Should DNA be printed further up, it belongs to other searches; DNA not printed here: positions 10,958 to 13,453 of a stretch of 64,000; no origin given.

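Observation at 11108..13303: Three-domain fusion protein: Zn-ribbon + SAM methyltransferase + APH-like small-molecule kinase inside the glycan operon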

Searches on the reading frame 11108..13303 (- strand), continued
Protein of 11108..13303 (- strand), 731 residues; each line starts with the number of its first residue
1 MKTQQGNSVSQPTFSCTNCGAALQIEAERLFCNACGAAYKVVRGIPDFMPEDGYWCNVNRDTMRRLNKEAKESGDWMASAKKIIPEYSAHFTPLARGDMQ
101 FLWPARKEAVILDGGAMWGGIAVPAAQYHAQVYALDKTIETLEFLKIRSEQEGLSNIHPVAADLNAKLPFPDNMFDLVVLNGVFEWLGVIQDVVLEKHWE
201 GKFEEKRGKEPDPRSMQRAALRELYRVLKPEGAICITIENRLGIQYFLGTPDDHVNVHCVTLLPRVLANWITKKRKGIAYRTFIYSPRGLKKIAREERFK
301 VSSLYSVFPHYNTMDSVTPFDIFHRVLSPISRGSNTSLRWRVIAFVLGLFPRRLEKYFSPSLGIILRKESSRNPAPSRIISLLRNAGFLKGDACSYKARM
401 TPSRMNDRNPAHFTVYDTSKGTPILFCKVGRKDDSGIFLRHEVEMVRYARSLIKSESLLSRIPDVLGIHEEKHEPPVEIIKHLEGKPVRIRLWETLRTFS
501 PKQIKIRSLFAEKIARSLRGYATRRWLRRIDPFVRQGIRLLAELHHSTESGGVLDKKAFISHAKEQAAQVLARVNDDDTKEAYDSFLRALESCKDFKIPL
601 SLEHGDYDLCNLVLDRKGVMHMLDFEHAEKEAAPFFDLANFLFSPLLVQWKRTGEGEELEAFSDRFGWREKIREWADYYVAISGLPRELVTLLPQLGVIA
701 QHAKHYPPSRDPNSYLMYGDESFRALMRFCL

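Call 26: find_encoding_contigs(protein=P0089, flank=8000, max_places=1)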
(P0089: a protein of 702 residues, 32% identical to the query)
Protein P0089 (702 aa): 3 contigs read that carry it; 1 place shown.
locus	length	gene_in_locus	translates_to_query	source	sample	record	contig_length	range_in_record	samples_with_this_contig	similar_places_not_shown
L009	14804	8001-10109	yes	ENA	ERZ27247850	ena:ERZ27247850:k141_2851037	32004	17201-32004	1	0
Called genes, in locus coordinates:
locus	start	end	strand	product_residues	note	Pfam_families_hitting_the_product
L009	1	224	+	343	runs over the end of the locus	PF01073:3Beta_HSD, PF01370:Epimerase, PF02719:Polysacc_synt_2, PF04321:RmlD_sub_bind (weak), PF05368:NmrA (weak), PF07993:NAD_binding_4 (weak), PF13460:NAD_binding_10 (weak), PF16363:GDP_Man_Dehyd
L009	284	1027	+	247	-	PF02348:CTP_transf_3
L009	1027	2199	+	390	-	PF00155:Aminotran_1_2 (weak), PF01041:DegT_DnrJ_EryC1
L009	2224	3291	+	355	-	PF03102:NeuB, PF08666:SAF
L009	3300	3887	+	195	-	PF02698:DUF218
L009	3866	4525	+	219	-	-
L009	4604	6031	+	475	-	PF04932:Wzy_C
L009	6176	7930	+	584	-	PF27859:LIC12162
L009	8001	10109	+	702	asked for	PF13847:Methyltransf_31, PF08241:Methyltransf_11, PF13649:Methyltransf_25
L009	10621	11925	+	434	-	PF01041:DegT_DnrJ_EryC1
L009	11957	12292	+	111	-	-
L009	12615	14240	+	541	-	PF02310:B12-binding, PF04055:Radical_SAM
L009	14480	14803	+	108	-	?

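Call 27: predict_structure(alignment_id=A1)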
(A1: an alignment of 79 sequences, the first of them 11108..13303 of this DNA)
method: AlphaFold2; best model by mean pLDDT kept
length: 731 residues; sequences in the alignment: 79
mean_pLDDT: 93.3   pTM: 0.92
mean pLDDT of the five models: 93.3, 91.8, 91.7, 91.5, 90.8
residues with pLDDT >= 90: 620; 70-90: 93; 50-70: 10; < 50: 8
segments of 3 or more residues with pLDDT < 50: 1-8
pLDDT, mean of each block of 10 residues (from residue 1): 39 91 92 97 96 95 98 98 95 95 97 96 97 98 98 97 97 98 94 92 79 94 98 97 93 91 93 93 94 97 95 93 90 70 88 94 97 93 96 95 92 96 96 92 97 96 96 94 90 89 87 93 97 98 96 95 93 86 95 96 95 95 95 97 97 93 97 98 96 97 89 93 95 94
secondary structure, 60 per line:
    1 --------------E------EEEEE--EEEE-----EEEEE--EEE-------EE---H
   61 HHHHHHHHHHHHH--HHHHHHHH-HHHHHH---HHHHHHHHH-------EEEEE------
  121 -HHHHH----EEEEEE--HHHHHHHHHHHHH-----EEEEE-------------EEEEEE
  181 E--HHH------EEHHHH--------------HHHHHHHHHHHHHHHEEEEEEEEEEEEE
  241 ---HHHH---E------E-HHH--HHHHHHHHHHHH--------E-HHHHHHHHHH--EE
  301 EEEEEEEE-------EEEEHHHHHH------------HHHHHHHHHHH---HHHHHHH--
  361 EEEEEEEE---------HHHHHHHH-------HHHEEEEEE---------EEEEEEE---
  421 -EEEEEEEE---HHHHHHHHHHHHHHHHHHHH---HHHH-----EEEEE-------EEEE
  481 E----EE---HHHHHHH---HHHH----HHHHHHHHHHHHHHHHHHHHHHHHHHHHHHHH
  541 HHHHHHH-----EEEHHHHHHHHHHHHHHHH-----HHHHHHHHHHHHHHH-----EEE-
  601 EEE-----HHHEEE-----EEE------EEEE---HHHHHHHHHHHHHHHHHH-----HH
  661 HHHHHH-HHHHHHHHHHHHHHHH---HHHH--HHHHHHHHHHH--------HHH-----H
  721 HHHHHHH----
elements in order (helices of 4 or more, strands of 3 or more residues): E22-26 E29-32 E38-42 E45-47 H60-73 H76-83 H85-90 H94-102 E110-114 H122-126 E131-136 H139-151 E157-161 E175-181 H195-198 H213-227 E228-240 H244-247 H265-276 H287-296 E299-308 E316-319 H320-325 H338-348 H352-358 E361-368 H378-385 E396-401 E411-417 E422-429 H433-452 H456-459 E465-469 E477-481 H491-497 H501-504 H509-547 E553-555 H556-571 H577-591 E597-599 E601-603 E612-614 E620-622 E629-632 H636-653 H659-666 H668-683 H687-690 H693-703 H720-727
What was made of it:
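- On WbdD-type chain terminators: The only long helix (509-547) lies inside the kinase domain (call 27).
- On K. pneumoniae O7 ORF6-N type terminator: This protein has no CBM, coiled coil or GT domain (call 27).
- The model is confident across the junction (call 27).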

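Call 29: fold_search(model_id=the predicted structure, library=pdb)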
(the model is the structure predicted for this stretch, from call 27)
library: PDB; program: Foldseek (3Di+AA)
matches with E <= 10: 1936; with E <= 0.001: 950
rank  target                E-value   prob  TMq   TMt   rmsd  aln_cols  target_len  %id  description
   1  1xxl_A                7.8e-09  1.00  0.20  0.59   9.1       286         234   18  The crystal structure of YcgJ protein from Bacillus subitilis at 2.1 A resolution (released 2004-11-23)
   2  1p91_B                2.6e-08  1.00  0.22  0.55  12.3       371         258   13  Crystal Structure of RlmA(I) enzyme: 23S rRNA n1-G745 methyltransferase (NORTHEAST STRUCTURAL GENOMICS CONSORTIUM TARG (released 2004-03-30)
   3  5dpl_A                4.2e-08  1.00  0.22  0.29  13.0       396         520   12  The structure of PKMT2 from Rickettsia typhi in complex with AdoHcy (released 2016-08-10)
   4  5doo_A                6.2e-08  1.00  0.23  0.31  13.1       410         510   12  The structure of PKMT2 from Rickettsia typhi (released 2016-08-10)
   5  3l8d                  9.1e-08  1.00  0.21  0.70   8.4       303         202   16  Crystal structure of methyltransferase from Bacillus Thuringiensis (released 2010-01-12)
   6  1vl5_A                9.1e-08  1.00  0.21  0.60   8.7       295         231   15  CRYSTAL STRUCTURE OF A PUTATIVE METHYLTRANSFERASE (BH2331) FROM BACILLUS HALODURANS C-125 AT 1.95 A RESOLUTION (released 2004-08-17)
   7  5dpl_B                1.0e-07  1.00  0.22  0.30  10.5       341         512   13  The structure of PKMT2 from Rickettsia typhi in complex with AdoHcy (released 2016-08-10)
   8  3dh0_B                1.5e-07  1.00  0.20  0.69   5.5       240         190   17  Crystal structure of a SAM dependent methyltransferase from Aquifex aeolicus (released 2008-07-15)
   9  3bus_B                1.5e-07  1.00  0.22  0.62   9.7       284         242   19  Crystal Structure of RebM (released 2008-03-25)
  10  3dh0_A                1.6e-07  1.00  0.19  0.68   6.3       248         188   16  Crystal structure of a SAM dependent methyltransferase from Aquifex aeolicus (released 2008-07-15)
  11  8joz_A                1.6e-07  1.00  0.24  0.61  10.2       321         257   15  Crystal structure of CmoM from E. coli complexed with sinefungin and cellularly expressed tRNA Ser (released 2023-08-30)
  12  6f5z_B                1.8e-07  1.00  0.22  0.63   8.5       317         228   12  Complex between the Haloferax volcanii Trm112 methyltransferase activator and the Hvo_0019 putative methyltransferase (released 2018-07-11)
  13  5doo_B                1.8e-07  1.00  0.22  0.30  13.0       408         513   13  The structure of PKMT2 from Rickettsia typhi (released 2016-08-10)
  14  3mgg_B                2.1e-07  1.00  0.19  0.50   9.4       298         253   16  Crystal Structure of Methyl Transferase from Methanosarcina mazei (released 2010-04-21)
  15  4pne_B                2.3e-07  1.00  0.21  0.53  12.8       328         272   15  Crystal Structure of the [4+2]-Cyclase SpnF (released 2015-02-18)
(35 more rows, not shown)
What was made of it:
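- On Class I SAM-dependent methyltransferase (PF08241/PF13649): Foldseek top hits are class I MTases (call 29).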

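Call 30: search_solved_structures(query=A1, max_evalue=10, show_alignments=0)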
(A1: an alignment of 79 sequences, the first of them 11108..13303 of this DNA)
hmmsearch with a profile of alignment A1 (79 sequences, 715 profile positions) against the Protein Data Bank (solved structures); distinct sequences matched with E-value up to 10: 58.
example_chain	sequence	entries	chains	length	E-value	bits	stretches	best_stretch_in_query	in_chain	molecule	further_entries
3mgg_A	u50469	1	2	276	5e-10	41.6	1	105-182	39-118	Methyltransferase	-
1xxl_A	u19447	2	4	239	9.5e-09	37.3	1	102-173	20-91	YcgJ protein | ycgJ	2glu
2kpi_A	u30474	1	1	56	4.9e-05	25.1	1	7-44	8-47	Uncharacterized protein SCO3027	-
2yxd_A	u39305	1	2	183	0.0003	22.5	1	101-159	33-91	Probable cobalt-precorrin-6Y C(15)-methyltransferase [decarboxylating]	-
8v3v_A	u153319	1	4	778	0.00031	22.4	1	514-668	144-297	Acyl-Coenzyme A dehydrogenase family, member 11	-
1ve3_A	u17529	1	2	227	0.00035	22.3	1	81-175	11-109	hypothetical protein PH0226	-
6zxw_H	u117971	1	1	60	0.00038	22.1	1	4-45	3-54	Uncharacterized protein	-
3dh0_A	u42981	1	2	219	0.0016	20.1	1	107-175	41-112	SAM dependent methyltransferase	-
3f4k_A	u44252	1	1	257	0.0023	19.5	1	92-185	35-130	Putative methyltransferase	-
3svz_A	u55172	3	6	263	0.0024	19.5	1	92-185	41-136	Putative methyltransferase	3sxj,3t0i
1vl5_A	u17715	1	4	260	0.0032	19.1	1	102-173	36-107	unknown conserved protein BH2331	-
5zvd_B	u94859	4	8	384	0.0056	18.3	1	102-164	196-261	389aa long hypothetical nucleolar protein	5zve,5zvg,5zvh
2jrp_A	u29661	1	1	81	0.0057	18.2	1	9-46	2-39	Putative cytoplasmic protein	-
3sm3_A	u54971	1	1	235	0.0059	18.2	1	102-177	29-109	SAM-dependent methyltransferases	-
1wxw_A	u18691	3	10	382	0.0074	17.9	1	106-175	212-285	hypothetical protein TTHA1280 | putative SAM-dependent RNA methyltransferase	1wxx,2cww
2hf1_A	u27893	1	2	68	0.023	16.2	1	4-47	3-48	Tetraacyldisaccharide-1-P 4-kinase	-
6sui_A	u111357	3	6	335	1.1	10.6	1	559-663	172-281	Phosphotransferase enzyme family protein | Phosphotransferase enzyme family protein, amicoumacin kinase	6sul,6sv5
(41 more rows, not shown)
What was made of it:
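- On APH / choline-kinase-like phosphotransferases (PF01636): The profile hits the ACAD11 kinase domain at E 3e-4 (call 30).
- On Trm112 / UPF0434 zinc ribbon (PF03966): The profile hits 2kpi at E 5e-5, 6zxw_H and 2hf1 (call 30).
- On K. pneumoniae O7 ORF6-N type terminator: Amicoumacin kinase 6sui is among the weak profile hits, E 1.1 (call 30).
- Closest known: Trm112-methyltransferase complexes. Same: A zinc-ribbon Trm112-type module paired with a class I methyltransferase (calls 29, 30).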

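Call 34: find_related_loci(query=A1, collection=genome_contigs, flank=10000)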
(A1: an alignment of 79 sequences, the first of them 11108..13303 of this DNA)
Query A1 (731 aa) in genome_contigs; peptide patterns used: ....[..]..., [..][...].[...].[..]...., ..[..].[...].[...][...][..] (x = any residue, [..] = any of these).
81 stretches matched a pattern; 24 encode a relative of the query (tblastn E <= 1e-3); 24 distinct loci.
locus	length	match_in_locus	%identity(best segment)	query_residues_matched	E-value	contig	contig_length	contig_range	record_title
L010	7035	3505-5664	50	13-731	0e+0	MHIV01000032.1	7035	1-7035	MAG: Candidatus Colwellbacteria bacterium RIFCSPHIGHO2_02_FULL_45_17 rifcsphigho2_02_scaffold_71147, whole genome shotgu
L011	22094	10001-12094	40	16-731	2e-175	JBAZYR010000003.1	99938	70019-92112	MAG: Candidatus Staskawiczbacteria bacterium isolate SO_2017_GW1_85 NODE_1379_length_99938_cov_1.408141_OW334_2017, whol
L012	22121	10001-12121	38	14-727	1e-163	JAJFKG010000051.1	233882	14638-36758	MAG: Gammaproteobacteria bacterium isolate OFTM122 OFTM122_50, whole genome shotgun sequence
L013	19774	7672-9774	39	16-727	3e-154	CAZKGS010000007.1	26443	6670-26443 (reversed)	MAG TPA_asm: uncultured Syntrophaceae bacterium isolate SRP178699_co3_249 genome assembly, contig: NODE_539_length_26443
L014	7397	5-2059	36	38-727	3e-148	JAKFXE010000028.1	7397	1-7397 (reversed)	MAG: Coxiellaceae bacterium isolate ND2_Bin_21 ND2_0001269, whole genome shotgun sequence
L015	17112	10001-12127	36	7-727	3e-148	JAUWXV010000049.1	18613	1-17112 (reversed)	MAG: bacterium isolate CSMAG_2693 CSMAG_2693_k141_152907_length_18613_cov_8.0000, whole genome shotgun sequence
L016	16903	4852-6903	36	16-727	8e-140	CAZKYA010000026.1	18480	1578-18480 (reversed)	MAG TPA_asm: uncultured Pirellulales bacterium isolate binchicken_co33_469 genome assembly, contig: NODE_3229_length_184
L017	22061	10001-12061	36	16-729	2e-138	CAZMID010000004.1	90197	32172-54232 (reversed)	MAG TPA_asm: uncultured Planctomycetia bacterium isolate SRP200020_co1_60 genome assembly, contig: NODE_265_length_90197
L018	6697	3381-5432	34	16-729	1e-137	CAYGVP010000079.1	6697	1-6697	MAG TPA_asm: uncultured Dehalococcoidaceae bacterium isolate ERP119294_co1_343 genome assembly, contig: NODE_17065_lengt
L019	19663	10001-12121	34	14-731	1e-135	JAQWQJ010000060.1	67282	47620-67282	MAG: Paracoccaceae bacterium isolate cluster2_bin.25 k141_1638620, whole genome shotgun sequence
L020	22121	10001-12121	35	1-731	4e-134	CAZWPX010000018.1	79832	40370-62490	MAG TPA_asm: uncultured Desulfobacterales bacterium isolate SRP167671_co1_84 genome assembly, contig: NODE_295_length_79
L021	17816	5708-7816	33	1-729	3e-130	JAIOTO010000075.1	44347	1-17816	MAG: Methanosarcinaceae archaeon isolate SMBSF72 bin_84_k127_460337, whole genome shotgun sequence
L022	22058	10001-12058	34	16-729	9e-129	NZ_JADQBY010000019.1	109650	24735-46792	MAG: Methanolobus sp. isolate Soudan_27 NODE_118_length_109650_cov_107.067749, whole genome shotgun sequence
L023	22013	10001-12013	34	12-717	7e-128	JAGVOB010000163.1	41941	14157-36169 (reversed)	MAG: Candidatus Omnitrophota bacterium isolate DeMMO3_15 c_000000028788, whole genome shotgun sequence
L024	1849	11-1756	35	111-727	6e-127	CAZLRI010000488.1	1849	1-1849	MAG TPA_asm: uncultured Pseudobdellovibrionaceae bacterium isolate SRP118108_co3_155 genome assembly, contig: NODE_97140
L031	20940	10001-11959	30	38-728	7e-77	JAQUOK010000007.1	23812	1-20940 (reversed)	MAG: Victivallaceae bacterium isolate STD1_2 NODE_4553_length_23812_cov_3.979945_Sandtown_D1, whole genome shotgun seque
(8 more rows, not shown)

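Call 49: find_encoding_contigs(protein=P0099, flank=8000, max_places=1)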
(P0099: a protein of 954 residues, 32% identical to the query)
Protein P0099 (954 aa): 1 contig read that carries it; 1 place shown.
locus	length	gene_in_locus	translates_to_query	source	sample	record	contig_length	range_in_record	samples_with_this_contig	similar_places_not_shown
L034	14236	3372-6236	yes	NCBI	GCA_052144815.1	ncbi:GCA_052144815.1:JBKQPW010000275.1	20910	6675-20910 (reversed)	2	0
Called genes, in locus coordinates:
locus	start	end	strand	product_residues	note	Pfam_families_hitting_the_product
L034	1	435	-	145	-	?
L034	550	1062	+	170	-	PF12802:MarR_2 (weak)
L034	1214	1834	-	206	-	PF07021:MetW (weak), PF13847:Methyltransf_31, PF08241:Methyltransf_11, PF08242:Methyltransf_12 (faint), PF13649:Methyltransf_25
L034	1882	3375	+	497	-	PF01943:Polysacc_synt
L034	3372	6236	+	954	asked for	PF01209:Ubie_methyltran (weak), PF13489:Methyltransf_23, PF08241:Methyltransf_11, PF08242:Methyltransf_12, PF13649:Methyltransf_25, PF13847:Methyltransf_31, PF01636:APH, PF13489:Methyltransf_23, +3 more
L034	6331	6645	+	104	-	PF01757:Acyl_transf_3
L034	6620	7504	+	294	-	PF01757:Acyl_transf_3 (weak)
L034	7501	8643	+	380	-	PF13439:Glyco_transf_4, PF13579:Glyco_trans_4_4, PF00534:Glycos_transf_1, PF13692:Glyco_trans_1_4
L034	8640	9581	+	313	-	PF00535:Glycos_transf_2, PF10111:Glyco_tranf_2_2, PF13641:Glyco_tranf_2_3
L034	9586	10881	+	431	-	PF04932:Wzy_C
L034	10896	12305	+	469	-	PF03062:MBOAT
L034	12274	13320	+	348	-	-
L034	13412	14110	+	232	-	PF00483:NTP_transferase, PF12804:NTP_transf_3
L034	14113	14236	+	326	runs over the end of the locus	PF01073:3Beta_HSD, PF01370:Epimerase, PF02719:Polysacc_synt_2 (faint), PF04321:RmlD_sub_bind, PF07993:NAD_binding_4 (faint), PF16363:GDP_Man_Dehyd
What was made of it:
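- Distant family members sit next to Wzx and glycosyltransferases with no DegT or dehydratase between them (call 49).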
